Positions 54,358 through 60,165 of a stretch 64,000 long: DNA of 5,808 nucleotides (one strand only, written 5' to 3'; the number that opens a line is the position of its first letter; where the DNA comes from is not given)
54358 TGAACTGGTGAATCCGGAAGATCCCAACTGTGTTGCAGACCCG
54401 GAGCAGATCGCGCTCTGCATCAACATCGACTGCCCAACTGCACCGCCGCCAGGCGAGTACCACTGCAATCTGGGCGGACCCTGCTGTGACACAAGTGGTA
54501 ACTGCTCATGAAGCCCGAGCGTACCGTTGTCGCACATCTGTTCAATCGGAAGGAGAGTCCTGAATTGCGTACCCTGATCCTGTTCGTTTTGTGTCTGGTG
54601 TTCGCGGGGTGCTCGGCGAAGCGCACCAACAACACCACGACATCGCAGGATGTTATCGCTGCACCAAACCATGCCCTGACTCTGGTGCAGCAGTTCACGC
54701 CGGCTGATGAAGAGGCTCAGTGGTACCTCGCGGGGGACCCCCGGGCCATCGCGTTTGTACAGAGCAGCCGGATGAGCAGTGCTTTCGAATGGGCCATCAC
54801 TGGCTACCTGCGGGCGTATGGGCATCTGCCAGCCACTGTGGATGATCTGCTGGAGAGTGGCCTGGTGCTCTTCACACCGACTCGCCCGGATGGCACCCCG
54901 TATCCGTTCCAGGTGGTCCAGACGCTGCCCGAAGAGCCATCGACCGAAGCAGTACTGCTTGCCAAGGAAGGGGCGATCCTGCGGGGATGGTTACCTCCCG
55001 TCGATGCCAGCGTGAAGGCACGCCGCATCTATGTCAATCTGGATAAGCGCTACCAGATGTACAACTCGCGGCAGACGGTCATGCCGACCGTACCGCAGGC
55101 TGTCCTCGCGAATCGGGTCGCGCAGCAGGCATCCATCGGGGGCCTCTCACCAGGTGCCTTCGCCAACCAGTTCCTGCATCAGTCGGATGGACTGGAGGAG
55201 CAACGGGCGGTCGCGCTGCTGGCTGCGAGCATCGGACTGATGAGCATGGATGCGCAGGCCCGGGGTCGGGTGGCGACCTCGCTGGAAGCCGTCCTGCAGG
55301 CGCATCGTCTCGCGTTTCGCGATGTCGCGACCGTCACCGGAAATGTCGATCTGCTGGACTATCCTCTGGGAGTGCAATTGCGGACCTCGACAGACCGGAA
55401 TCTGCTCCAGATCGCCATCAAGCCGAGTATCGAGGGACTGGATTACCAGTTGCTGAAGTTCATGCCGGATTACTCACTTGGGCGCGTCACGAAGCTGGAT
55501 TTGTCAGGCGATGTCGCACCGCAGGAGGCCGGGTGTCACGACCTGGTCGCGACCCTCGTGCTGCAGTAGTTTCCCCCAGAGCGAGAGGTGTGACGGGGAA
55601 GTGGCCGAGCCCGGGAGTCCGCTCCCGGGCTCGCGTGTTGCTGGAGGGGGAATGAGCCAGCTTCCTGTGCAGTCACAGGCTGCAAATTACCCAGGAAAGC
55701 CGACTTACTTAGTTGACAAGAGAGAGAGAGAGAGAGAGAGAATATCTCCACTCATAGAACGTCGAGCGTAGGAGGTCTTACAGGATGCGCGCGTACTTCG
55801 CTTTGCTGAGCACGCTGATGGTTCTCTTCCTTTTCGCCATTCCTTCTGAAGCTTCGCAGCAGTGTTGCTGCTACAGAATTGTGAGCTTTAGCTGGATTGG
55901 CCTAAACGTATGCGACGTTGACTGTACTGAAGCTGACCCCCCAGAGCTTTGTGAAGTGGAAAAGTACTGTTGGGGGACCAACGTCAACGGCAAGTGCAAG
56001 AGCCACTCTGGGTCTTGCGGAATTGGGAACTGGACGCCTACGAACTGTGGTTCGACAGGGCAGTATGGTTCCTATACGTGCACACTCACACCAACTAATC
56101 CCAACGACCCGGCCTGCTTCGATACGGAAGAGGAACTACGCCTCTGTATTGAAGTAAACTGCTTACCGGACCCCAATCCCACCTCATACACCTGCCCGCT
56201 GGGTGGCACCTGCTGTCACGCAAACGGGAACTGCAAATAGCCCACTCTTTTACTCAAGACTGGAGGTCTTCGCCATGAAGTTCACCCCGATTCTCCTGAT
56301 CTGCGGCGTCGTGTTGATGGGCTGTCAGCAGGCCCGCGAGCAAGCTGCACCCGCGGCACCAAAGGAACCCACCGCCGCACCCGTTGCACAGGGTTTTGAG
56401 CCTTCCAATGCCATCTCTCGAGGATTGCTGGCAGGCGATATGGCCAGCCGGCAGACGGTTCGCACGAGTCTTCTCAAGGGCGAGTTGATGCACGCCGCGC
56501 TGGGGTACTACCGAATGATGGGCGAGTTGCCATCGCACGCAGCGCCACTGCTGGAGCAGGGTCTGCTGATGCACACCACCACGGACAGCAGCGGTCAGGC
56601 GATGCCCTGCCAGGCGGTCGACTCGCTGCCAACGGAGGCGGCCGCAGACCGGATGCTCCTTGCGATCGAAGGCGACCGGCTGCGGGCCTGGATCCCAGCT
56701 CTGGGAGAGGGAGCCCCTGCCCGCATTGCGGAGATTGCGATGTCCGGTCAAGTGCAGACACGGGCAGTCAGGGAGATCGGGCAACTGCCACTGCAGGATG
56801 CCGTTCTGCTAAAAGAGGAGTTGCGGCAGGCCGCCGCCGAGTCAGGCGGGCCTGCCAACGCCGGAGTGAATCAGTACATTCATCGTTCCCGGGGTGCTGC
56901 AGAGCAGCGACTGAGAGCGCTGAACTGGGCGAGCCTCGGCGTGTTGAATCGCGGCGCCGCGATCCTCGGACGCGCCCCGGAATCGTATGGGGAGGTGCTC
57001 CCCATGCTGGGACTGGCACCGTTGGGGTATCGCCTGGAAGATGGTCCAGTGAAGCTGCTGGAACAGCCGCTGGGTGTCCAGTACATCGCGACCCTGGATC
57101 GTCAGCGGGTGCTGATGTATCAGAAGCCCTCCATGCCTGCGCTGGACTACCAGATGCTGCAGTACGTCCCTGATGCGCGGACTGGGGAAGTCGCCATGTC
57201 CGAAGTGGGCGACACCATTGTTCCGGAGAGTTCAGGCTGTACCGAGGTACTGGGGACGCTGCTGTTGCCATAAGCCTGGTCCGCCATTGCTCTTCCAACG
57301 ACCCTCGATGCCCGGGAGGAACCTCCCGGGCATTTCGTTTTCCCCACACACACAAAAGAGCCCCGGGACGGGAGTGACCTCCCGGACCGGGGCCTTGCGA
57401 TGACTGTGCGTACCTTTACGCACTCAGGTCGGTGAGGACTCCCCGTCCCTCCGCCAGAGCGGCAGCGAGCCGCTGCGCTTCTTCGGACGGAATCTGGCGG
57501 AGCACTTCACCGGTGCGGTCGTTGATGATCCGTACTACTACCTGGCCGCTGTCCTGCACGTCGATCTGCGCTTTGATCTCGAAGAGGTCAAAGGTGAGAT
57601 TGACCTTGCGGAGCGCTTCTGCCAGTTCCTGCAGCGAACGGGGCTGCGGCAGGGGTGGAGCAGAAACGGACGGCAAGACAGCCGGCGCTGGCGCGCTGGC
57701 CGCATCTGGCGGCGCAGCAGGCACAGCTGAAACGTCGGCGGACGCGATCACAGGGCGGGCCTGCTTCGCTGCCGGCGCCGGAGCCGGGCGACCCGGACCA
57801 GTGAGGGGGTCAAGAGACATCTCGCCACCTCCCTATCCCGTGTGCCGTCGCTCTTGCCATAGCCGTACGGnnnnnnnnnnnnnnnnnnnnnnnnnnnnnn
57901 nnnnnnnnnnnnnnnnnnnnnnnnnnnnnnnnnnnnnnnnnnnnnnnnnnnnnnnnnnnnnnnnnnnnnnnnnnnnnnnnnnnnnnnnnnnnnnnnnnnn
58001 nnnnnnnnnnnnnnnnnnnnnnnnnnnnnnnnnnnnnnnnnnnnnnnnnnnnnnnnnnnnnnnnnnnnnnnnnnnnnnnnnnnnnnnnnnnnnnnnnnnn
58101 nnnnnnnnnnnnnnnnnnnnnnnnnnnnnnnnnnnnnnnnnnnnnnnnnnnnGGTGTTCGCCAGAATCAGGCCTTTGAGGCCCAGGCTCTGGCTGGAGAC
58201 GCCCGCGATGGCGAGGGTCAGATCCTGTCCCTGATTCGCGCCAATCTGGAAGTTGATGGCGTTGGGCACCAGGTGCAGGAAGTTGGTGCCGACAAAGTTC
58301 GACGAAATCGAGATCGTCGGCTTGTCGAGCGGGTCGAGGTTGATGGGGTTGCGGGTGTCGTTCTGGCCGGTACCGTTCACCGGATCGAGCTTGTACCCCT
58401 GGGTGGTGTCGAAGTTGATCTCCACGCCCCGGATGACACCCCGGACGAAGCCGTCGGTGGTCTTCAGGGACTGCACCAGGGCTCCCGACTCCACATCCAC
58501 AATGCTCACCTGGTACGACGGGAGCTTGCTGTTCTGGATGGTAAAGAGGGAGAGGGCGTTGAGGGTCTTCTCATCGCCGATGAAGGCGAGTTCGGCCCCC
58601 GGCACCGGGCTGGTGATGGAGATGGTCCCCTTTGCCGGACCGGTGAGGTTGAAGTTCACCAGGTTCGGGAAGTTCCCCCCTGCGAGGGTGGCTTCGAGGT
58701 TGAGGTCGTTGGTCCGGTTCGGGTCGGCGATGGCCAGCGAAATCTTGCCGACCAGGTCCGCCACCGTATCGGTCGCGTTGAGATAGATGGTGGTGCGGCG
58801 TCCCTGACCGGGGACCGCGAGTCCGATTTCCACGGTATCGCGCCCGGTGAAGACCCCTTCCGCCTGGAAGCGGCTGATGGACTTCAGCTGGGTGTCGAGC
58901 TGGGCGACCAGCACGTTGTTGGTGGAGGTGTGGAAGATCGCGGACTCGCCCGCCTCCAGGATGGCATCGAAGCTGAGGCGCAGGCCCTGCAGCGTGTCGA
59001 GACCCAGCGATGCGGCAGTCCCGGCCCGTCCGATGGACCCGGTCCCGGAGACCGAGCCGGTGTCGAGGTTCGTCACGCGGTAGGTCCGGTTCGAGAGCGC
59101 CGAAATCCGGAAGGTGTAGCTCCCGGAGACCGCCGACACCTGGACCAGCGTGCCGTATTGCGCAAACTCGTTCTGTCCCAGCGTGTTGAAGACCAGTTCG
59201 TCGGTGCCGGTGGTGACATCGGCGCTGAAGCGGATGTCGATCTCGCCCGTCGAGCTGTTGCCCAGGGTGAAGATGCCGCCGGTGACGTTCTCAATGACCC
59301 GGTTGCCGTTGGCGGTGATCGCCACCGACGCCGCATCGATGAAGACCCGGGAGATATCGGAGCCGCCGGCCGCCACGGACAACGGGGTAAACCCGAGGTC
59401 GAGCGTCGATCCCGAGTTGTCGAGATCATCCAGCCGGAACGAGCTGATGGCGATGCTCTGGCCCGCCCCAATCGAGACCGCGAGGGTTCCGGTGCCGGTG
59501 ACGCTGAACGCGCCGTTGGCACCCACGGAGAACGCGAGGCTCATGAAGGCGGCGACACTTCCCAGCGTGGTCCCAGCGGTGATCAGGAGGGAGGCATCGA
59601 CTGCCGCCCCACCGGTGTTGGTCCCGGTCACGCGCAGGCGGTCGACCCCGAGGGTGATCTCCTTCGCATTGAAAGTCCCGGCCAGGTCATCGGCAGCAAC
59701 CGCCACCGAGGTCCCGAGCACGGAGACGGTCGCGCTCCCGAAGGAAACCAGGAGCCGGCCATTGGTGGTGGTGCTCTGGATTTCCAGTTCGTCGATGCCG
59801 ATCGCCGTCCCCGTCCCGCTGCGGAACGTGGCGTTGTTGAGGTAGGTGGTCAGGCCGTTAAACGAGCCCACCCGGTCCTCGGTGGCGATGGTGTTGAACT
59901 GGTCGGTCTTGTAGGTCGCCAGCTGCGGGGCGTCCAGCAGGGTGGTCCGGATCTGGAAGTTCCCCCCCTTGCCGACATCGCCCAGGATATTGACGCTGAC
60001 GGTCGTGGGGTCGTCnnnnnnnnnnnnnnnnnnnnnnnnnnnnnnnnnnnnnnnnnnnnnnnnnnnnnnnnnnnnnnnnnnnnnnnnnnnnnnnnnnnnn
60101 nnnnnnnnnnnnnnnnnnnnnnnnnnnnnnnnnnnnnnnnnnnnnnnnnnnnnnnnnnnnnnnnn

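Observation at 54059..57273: Tandemly duplicated 'Cys-rich secreted protein + lipoprotein' cassette on the opposite strand between two flagellin genes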

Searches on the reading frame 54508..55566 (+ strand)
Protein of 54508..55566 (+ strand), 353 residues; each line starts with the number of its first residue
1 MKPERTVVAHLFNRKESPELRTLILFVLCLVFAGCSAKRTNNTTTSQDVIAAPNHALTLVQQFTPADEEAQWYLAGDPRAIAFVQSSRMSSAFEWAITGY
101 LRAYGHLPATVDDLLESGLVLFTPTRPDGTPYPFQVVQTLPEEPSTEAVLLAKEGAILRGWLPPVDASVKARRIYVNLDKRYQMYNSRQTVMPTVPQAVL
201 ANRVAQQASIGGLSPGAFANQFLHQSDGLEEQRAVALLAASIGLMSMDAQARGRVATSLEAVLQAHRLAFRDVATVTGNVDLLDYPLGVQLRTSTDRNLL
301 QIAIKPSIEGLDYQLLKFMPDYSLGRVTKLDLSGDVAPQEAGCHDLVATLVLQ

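Call 5: search_protein_families(library=pfam, max_evalue=1, proteins=[window:54508-55566:+])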
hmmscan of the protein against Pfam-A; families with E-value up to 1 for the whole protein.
seq(353 aa): 0 families

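Call 6: search_protein_families(library=ncbifam, max_evalue=1, proteins=[window:54508-55566:+])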
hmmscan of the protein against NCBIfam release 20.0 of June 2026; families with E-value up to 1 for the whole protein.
seq(353 aa): 0 families

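Call 10: find_homologous_proteins(query=window:54508-55566:+, max_evalue=0.01)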
Query seq(353 aa) (353 aa): 4 proteins with E <= 0.01 among 8000 candidates.
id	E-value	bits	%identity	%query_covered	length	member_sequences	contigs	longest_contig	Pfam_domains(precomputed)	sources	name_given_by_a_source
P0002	4.5e-229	777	100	100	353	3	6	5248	-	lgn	-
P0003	2.4e-193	660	89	95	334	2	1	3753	-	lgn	-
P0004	1.5e-89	319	49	95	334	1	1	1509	-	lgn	-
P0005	2.1e-87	311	48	95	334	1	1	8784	-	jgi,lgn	-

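Call 11: find_encoding_contigs(protein=P0005, flank=10000)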
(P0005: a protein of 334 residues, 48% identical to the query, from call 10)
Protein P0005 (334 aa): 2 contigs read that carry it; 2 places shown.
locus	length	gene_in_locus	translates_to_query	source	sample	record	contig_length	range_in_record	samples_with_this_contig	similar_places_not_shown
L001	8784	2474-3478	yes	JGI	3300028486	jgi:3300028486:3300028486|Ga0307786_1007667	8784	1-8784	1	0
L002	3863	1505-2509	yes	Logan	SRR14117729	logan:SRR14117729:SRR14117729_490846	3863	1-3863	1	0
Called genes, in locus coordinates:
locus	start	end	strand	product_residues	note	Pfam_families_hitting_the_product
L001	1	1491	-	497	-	?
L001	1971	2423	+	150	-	-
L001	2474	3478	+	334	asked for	-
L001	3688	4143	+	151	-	-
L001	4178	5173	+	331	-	-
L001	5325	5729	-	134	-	PF03646:FlaG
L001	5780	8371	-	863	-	PF00669:Flagellin_N, PF00700:Flagellin_C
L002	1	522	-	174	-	?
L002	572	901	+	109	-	-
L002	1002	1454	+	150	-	-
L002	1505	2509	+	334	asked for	-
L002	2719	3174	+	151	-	-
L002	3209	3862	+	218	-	?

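Call 12: find_encoding_contigs(protein=P0003, flank=10000)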
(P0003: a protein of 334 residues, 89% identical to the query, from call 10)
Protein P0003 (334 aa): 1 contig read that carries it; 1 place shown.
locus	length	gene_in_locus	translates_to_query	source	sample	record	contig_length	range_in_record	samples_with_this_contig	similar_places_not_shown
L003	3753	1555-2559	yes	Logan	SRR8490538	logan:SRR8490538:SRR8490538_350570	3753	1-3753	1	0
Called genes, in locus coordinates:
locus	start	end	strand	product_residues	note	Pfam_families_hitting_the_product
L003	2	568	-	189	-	?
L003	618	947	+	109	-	-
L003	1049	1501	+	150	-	-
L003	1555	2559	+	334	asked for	-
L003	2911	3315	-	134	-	PF03646:FlaG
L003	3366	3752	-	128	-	?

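Call 13: find_encoding_contigs(protein=P0004, flank=10000)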
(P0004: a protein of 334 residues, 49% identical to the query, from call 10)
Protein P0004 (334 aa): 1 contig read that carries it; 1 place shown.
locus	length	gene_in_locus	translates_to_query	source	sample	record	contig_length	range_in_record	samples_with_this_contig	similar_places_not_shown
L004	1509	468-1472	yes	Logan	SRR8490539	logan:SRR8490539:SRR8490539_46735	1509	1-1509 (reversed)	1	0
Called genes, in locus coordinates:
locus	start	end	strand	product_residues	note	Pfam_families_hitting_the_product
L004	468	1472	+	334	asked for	-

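Call 21: find_related_loci(query=A2, collection=genome_contigs, flank=10000)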
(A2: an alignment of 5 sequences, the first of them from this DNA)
Query A2 (334 aa) in genome_contigs; peptide patterns used: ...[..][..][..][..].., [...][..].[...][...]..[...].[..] (x = any residue, [..] = any of these).
39 stretches matched a pattern, but none encodes a relative of the query by tblastn (E <= 1e-3).

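Call 30: predict_structure(alignment_id=A2)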
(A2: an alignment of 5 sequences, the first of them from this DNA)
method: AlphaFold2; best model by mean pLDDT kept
length: 334 residues; sequences in the alignment: 5
mean_pLDDT: 52.2   pTM: 0.35
mean pLDDT of the five models: 52.2, 47.5, 38.2, 35.5, 31.6
residues with pLDDT >= 90: 0; 70-90: 43; 50-70: 139; < 50: 152
segments of 3 or more residues with pLDDT < 50: 11-57, 165-238, 246-253, 287-292, 301-309
pLDDT, mean of each block of 10 residues (from residue 1): 51 41 32 37 42 46 55 58 58 66 55 73 80 81 71 71 48 32 39 38 35 40 35 44 51 55 55 63 51 53 45 54 65 58
secondary structure, 60 per line:
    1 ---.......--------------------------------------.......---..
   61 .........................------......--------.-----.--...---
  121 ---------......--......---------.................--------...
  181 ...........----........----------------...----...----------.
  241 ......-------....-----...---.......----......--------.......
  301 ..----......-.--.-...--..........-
elements in order: H4-10 H49-55 H59-85 H92-97 E115-117 E130-135 E138-143 E153-158 H159-169 H178-191 H196-203 H240-246 E254-257 E269-275 E280-285 E294-302 E307-312 E324-333

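Call 39: find_homologous_proteins(query=A4, max_evalue=0.1)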
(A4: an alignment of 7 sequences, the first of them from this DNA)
Query A4 (7 sequences) (334 aa, profile of the alignment): 5 proteins with E <= 0.1 among 8000 candidates.
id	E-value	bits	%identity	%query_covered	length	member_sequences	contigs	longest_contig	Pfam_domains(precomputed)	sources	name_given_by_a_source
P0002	3.8e-162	557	99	100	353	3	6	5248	-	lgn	-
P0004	3.8e-162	557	49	100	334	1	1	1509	-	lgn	-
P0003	2.1e-161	555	90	100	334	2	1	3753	-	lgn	-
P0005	9.1e-159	546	48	100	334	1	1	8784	-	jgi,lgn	-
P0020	8.5e-96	339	24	75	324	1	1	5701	-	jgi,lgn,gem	-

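Call 44: search_solved_structures(query=A4, max_evalue=10)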
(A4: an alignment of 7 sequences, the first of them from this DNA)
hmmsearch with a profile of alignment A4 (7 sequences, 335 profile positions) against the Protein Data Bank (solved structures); distinct sequences matched with E-value up to 10: 3.
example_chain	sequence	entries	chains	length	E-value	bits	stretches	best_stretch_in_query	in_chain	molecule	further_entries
6v7m_A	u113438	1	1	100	0.12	14.8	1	4-79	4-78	Apolipoprotein E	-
9za1_A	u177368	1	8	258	0.59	12.6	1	9-76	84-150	COMM domain-containing protein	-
8omw_A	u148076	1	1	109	1.6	11.2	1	121-150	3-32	Titin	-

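Call 60: fold_search(model_id=the predicted structure, library=pdb)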
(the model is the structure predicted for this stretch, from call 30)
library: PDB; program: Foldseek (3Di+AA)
matches with E <= 10: 583; with E <= 0.001: 0
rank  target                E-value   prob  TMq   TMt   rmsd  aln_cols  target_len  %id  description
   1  9obo_C                1.6e-01  0.18  0.11  0.06  30.7       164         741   17  Crystal structure of Mycobacterium tuberculosis isocitrate lyase 2 fixed in the apo form with disulfide bonds (released 2026-03-18)
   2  9io5_J                2.1e-01  0.06  0.08  0.05  31.4       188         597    8  Cryo-EM structure of G1-ATPase dimer from Mycoplasma mobile gliding machinery (released 2025-03-12)
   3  6ee1_A                3.5e-01  0.15  0.12  0.06  20.8       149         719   13  Crystal structure of Mycobacterium tuberculosis ICL2 in complex with acetyl-CoA (released 2019-08-14)
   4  5d76_B                4.9e-01  0.20  0.13  0.16   6.7        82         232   10  The crystal structure of Ly7917 with the hydrolyzing product of MDP (released 2016-08-17)
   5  1viw_B                4.9e-01  0.06  0.08  0.11  14.5       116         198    8  TENEBRIO MOLITOR ALPHA-AMYLASE-INHIBITOR COMPLEX (released 1999-07-22)
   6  1qex_A                5.2e-01  0.06  0.08  0.09  16.1        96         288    9  BACTERIOPHAGE T4 GENE PRODUCT 9 (GP9), THE TRIGGER OF TAIL CONTRACTION AND THE LONG TAIL FIBERS CONNECTOR (released 1999-10-05)
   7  1ykd_A                5.2e-01  0.04  0.10  0.09  20.1       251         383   12  Crystal Structure of the Tandem GAF Domains from a Cyanobacterial Adenylyl Cyclase: Novel Modes of Ligand-Binding and  (released 2005-02-22)
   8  5v77_A                5.6e-01  0.11  0.08  0.21  14.2        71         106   14  Crystal structure of an uncharacterized protein from Neisseria gonorrhoeae (released 2017-04-12)
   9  4he6                  5.6e-01  0.03  0.08  0.16  11.3        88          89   12  Crystal structure of the C-terminal domain of Geobacillus thermoleovorans putative U32 peptidase (released 2012-11-14)
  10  1xcr_A                6.2e-01  0.25  0.15  0.15   9.7       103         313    7  Crystal Structure of Longer Splice Variant of PTD012 from Homo sapiens reveals a novel Zinc-containing fold (released 2005-09-27)
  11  3fks_F                6.2e-01  0.10  0.08  0.06  11.6        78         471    9  Yeast F1 ATPase in the absence of bound nucleotides (released 2009-03-03)
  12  3nfg_A                7.0e-01  0.06  0.07  0.19  18.8       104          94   10  Crystal structure of Dimerization module of RNA polymerase I subcomplex A49/A34.5 (released 2010-09-08)
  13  5v77_B                7.9e-01  0.14  0.08  0.23   6.7        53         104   11  Crystal structure of an uncharacterized protein from Neisseria gonorrhoeae (released 2017-04-12)
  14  9v9n_A                7.9e-01  0.04  0.11  0.07  17.7       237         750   11  Cryo-EM structure of KICSTOR CCC complex (state 5) (released 2025-11-12)
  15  7ky5_A                8.3e-01  0.10  0.13  0.05   7.4       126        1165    9  Structure of the S. cerevisiae phosphatidylcholine flippase Dnf2-Lem3 complex in the E2P transition state (released 2021-01-06)
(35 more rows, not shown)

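Call 61: search_protein_families(library=padloc, max_evalue=1, proteins=[window:54565-55566:+])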
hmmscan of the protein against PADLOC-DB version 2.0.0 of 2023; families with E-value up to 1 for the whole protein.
window:54565-55566:+ (334 aa): 0 families

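Call 62: search_protein_families(library=phrogs, max_evalue=1, proteins=[window:54565-55566:+])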
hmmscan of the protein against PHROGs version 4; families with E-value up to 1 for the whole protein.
window:54565-55566:+ (334 aa): 7 families
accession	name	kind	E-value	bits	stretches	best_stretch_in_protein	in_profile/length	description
phrog_37179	-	unknown function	0.056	13.3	1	146-212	45-112/490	-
phrog_4180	-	unknown function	0.074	14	1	2-30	7-35/157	-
phrog_20867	-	unknown function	0.092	13.6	1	208-255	70-117/193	-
phrog_456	-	lysis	0.098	13.4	1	1-46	11-53/102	Rz-like spanin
phrog_6131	-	unknown function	0.14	13.3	0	47-61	59-73/85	-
phrog_1267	-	lysis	0.17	13.5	1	2-38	5-39/119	Rz-like spanin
phrog_5258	-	unknown function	0.41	11.6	1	124-164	68-108/143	-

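Call 81: search_dna_similar(query=window:54565-55566:+, collection=plasmids, mode=protein, max_evalue=0.01)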
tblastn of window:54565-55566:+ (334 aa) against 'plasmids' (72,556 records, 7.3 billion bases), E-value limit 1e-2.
No match.

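Call 86: search_protein_families(library=pfam, alignment_id=A4, max_evalue=10)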
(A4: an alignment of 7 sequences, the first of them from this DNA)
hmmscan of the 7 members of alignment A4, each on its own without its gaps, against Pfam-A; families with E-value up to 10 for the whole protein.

A. member 1, seq(334 aa): 0 families

B. families by the number of members that match (of 7 scanned): 4 families
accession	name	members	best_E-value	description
PF15555.11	DUF4658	2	0.0043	Domain of unknown function (DUF4658)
PF20101.4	DUF6491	1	0.049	Family of unknown function (DUF6491)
PF10525.14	Engrail_1_C_sig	1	0.091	Engrailed homeobox C-terminal signature domain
PF22109.2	Zn_ribbon_tTFIIB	1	0.26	Transcription factor IIB, zinc ribbon, Trypanosome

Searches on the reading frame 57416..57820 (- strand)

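Call 25: search_protein_families(library=pfam, max_evalue=0.001, proteins=[window:57416-57820:-])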
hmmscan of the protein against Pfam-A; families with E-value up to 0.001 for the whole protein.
window:57416-57820:- (134 aa): 1 family
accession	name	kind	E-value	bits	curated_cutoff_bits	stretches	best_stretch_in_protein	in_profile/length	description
PF03646.20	FlaG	-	1.7e-13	51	23.8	1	61-131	29-100/101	FlaG protein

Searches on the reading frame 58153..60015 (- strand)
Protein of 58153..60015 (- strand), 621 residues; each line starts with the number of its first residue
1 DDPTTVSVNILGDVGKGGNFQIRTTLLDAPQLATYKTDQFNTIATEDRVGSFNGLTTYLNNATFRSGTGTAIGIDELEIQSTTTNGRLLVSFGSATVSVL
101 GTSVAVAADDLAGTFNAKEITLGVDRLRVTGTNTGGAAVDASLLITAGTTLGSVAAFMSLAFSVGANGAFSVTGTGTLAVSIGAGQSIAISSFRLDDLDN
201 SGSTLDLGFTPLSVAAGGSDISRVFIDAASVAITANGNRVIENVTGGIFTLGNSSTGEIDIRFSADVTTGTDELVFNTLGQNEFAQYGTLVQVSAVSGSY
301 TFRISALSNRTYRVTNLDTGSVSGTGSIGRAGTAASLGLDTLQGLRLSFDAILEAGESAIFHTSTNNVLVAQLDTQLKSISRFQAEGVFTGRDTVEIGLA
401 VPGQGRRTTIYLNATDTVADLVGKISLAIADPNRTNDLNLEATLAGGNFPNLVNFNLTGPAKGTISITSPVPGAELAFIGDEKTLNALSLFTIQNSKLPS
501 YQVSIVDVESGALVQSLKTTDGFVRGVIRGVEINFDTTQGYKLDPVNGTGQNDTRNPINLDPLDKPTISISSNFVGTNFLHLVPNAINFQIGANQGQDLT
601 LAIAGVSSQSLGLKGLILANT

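Call 50: find_related_loci(query=window:58153-60015:-, collection=genome_contigs, flank=10000)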
Query window:58153-60015:- (621 aa) in genome_contigs; peptide patterns used: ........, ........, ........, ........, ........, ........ (x = any residue, [..] = any of these).
72 stretches matched a pattern, but none encodes a relative of the query by tblastn (E <= 1e-3).
